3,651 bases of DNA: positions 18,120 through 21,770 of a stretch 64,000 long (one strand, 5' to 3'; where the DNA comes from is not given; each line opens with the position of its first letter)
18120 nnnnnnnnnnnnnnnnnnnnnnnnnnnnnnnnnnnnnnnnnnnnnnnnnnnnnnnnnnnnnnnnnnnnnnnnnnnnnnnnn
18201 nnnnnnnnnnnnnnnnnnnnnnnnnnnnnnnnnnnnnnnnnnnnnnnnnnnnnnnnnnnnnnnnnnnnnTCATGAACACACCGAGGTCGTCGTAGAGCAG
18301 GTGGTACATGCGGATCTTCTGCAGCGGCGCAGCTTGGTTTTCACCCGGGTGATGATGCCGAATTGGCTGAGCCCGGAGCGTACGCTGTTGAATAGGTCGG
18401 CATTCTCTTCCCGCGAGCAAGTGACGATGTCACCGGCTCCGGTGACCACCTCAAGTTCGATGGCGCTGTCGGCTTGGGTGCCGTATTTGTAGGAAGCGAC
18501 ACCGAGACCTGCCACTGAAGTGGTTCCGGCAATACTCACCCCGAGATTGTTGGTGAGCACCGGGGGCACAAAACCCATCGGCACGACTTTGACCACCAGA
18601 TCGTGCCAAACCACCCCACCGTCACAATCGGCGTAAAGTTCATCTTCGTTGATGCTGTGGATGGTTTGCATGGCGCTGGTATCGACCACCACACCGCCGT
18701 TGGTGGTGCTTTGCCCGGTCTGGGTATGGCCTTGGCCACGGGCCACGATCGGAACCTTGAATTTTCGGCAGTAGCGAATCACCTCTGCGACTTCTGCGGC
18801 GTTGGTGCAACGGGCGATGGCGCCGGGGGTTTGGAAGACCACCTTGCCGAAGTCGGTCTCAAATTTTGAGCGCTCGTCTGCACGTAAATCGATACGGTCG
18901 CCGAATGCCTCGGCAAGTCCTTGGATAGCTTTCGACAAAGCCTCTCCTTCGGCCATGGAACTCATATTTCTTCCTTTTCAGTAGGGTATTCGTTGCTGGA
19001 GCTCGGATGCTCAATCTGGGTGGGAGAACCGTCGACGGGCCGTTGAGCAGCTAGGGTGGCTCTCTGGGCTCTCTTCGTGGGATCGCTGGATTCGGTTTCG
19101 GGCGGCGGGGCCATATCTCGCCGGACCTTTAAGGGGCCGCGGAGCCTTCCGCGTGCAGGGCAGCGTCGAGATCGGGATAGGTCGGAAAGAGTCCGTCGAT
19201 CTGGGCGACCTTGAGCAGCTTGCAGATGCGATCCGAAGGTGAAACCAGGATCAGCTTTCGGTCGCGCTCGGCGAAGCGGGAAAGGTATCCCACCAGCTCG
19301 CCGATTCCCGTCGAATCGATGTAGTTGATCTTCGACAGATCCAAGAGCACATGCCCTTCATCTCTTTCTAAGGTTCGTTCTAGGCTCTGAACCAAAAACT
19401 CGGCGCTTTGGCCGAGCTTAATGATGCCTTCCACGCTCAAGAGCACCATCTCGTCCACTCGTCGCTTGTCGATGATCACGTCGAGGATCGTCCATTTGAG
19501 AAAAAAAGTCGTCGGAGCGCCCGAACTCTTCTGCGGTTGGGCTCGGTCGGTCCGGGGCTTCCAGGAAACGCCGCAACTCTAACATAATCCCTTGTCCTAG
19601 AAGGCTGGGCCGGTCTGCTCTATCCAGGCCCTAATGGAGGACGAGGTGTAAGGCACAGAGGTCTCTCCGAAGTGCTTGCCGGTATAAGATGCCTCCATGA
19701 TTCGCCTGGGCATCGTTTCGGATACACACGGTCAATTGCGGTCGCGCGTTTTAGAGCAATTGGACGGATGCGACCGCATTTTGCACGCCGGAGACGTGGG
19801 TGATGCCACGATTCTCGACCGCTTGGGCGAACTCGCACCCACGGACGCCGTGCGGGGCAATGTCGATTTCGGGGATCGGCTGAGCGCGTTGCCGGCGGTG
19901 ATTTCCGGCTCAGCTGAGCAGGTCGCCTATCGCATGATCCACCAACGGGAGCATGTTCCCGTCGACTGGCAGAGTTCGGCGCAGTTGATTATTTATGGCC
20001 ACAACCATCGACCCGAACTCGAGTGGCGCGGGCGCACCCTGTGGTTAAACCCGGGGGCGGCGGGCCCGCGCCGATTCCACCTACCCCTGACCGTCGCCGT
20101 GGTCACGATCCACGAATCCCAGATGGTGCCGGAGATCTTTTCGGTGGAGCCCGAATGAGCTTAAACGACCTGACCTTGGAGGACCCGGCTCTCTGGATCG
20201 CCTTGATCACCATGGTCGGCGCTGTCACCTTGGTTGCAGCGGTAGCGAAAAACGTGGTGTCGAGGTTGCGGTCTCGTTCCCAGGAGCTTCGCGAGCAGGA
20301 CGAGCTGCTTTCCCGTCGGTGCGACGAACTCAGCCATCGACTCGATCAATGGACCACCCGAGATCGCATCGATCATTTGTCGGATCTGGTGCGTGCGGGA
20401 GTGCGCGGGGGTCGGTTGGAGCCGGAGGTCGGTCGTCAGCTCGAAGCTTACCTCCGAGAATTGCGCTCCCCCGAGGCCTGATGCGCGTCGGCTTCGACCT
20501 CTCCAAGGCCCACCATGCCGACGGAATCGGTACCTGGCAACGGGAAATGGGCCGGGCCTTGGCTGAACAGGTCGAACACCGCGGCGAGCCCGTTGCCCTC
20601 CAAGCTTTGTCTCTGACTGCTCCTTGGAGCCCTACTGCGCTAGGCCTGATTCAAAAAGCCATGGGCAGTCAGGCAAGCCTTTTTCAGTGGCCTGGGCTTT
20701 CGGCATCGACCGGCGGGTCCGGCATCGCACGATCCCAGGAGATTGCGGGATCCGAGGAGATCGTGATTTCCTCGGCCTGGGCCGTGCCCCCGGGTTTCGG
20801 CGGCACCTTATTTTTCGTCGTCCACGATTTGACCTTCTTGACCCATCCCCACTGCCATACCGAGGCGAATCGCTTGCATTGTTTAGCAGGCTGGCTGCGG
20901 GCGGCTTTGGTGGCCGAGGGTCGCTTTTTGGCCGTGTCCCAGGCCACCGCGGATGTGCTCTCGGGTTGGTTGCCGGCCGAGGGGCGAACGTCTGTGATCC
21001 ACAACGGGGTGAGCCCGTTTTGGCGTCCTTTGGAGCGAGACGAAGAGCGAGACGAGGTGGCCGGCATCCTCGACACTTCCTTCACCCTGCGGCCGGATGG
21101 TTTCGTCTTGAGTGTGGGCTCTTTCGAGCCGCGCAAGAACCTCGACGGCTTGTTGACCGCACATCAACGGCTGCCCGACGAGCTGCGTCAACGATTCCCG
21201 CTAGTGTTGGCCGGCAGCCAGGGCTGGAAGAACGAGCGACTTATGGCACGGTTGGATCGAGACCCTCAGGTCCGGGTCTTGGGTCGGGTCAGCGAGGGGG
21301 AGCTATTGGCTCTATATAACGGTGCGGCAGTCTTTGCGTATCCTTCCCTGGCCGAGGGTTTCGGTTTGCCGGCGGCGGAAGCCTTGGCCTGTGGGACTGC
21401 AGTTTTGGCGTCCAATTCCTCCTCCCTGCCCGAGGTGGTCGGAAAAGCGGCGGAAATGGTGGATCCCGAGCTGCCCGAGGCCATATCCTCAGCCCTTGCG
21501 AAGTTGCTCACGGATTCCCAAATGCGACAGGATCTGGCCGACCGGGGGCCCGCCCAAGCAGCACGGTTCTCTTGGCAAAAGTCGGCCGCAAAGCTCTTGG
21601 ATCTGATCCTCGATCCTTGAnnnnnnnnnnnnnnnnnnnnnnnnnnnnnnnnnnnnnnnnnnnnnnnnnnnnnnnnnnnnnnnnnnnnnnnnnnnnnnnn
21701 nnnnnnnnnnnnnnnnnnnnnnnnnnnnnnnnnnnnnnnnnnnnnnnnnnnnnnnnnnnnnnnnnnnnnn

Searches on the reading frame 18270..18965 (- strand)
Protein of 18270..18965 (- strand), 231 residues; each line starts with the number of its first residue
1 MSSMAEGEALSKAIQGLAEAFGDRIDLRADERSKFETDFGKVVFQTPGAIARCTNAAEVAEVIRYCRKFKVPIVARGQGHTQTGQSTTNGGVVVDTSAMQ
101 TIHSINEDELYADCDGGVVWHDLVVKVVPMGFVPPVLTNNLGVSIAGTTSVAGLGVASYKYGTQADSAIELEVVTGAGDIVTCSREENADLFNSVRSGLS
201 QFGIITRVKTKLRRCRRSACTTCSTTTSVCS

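Call 60: search_protein_families(library=pfam, proteins=[window:18270-18965:-], max_evalue=0.00001)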
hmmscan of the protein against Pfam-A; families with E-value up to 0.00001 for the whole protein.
window:18270-18965:- (231 aa): 1 family
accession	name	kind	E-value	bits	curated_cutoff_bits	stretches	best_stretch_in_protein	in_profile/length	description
PF01565.28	FAD_binding_4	-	2.9e-30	105.2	26.4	1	47-184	1-139/139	FAD binding domain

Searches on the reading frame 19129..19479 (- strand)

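Call 60: search_protein_families(library=pfam, proteins=[window:19129-19479:-], max_evalue=0.00001)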
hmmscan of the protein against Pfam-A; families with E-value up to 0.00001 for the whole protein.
window:19129-19479:- (116 aa): 2 families
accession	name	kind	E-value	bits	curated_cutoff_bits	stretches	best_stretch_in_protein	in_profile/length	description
PF01740.26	STAS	-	3e-15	56.3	22.6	1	4-107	3-106/106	STAS domain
PF13466.11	STAS_2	-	1.9e-06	28.4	29.2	1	14-94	1-79/80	STAS domain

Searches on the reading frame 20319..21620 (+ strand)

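Call 37: search_protein_families(library=pfam, proteins=[window:20319-21620:+], max_evalue=0.001)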
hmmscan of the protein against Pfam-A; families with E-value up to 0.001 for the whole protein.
window:20319-21620:+ (433 aa): 5 families
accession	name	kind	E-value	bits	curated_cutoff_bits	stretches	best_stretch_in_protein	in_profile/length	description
PF00534.26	Glycos_transf_1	-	4.9e-32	111.2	26.4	1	261-410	16-169/172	Glycosyl transferases group 1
PF13692.12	Glyco_trans_1_4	-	1.6e-23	83.9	27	1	263-399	4-142/142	Glycosyl transferases group 1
PF20706.3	GT4-conflict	-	3e-10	40.1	26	1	263-426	200-385/385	Family 4 Glycosyltransferase in conflict systems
PF13524.12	Glyco_trans_1_2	-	1.1e-08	35.6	25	1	288-428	8-144/144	Glycosyl transferase-like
PF13439.12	Glyco_transf_4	-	0.00013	22.5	28.5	1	157-232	83-167/170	Glycosyltransferase Family 4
